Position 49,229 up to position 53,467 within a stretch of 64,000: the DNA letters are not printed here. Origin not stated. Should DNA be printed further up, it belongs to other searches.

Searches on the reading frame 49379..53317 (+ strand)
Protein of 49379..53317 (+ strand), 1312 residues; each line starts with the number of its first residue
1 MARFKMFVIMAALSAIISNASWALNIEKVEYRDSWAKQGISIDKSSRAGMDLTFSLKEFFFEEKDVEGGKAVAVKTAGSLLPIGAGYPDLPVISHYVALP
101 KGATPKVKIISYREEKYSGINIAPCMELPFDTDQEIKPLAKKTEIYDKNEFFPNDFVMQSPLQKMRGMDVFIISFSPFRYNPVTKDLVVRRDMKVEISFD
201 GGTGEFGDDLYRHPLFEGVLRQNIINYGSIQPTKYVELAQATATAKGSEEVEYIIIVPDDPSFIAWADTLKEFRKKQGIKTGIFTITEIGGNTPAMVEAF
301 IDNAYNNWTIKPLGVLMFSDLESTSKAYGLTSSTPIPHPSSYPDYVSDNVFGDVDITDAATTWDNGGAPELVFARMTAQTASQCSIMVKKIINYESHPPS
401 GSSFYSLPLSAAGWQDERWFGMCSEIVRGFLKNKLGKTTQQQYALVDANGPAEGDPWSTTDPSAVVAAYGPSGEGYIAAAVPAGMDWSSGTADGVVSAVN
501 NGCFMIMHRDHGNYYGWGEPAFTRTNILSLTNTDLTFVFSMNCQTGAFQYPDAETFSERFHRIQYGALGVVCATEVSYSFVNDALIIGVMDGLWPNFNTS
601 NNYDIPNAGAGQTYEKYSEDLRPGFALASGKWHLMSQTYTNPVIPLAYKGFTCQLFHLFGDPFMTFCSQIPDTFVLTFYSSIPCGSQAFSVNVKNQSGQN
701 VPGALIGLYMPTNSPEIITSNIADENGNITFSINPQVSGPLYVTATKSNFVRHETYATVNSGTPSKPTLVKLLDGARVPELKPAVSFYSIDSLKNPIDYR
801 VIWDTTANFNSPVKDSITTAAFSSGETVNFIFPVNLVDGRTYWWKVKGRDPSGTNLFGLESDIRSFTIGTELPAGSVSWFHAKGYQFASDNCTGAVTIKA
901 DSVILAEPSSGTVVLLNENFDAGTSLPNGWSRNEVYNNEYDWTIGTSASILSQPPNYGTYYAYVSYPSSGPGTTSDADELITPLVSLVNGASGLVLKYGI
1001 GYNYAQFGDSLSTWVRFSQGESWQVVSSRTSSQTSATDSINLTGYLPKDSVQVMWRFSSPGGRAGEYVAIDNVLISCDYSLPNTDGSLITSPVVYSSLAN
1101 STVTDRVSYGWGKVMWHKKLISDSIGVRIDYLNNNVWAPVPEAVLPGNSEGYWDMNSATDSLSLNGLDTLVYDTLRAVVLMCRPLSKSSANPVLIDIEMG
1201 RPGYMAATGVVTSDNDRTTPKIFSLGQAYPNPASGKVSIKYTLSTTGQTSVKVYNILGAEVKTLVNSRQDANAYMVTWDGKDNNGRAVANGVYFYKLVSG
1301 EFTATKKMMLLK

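Call 51: search_protein_families(library=pfam, proteins=[window:49379-53317:+])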
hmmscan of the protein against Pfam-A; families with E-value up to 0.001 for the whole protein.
window:49379-53317:+ (1312 aa): 5 families
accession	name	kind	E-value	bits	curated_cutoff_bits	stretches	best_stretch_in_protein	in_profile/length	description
PF01364.23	Peptidase_C25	-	4.3e-44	151.7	23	1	253-664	1-372/374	Peptidase family C25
PF08126.16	Propeptide_C25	-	4.5e-19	68.8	22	1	84-228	56-198/205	Propeptide_C25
PF13860.13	FlgD_ig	-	1.4e-09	38.2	27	1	1235-1297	10-73/79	FlgD Ig-like domain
PF18962.6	Por_Secre_tail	-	3e-09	37.5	27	1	1229-1309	2-74/75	Secretion system C-terminal sorting domain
PF13585.12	CHU_C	-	0.00048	20.6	27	1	1246-1299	26-72/86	CHU_C Type IX secretion signal domain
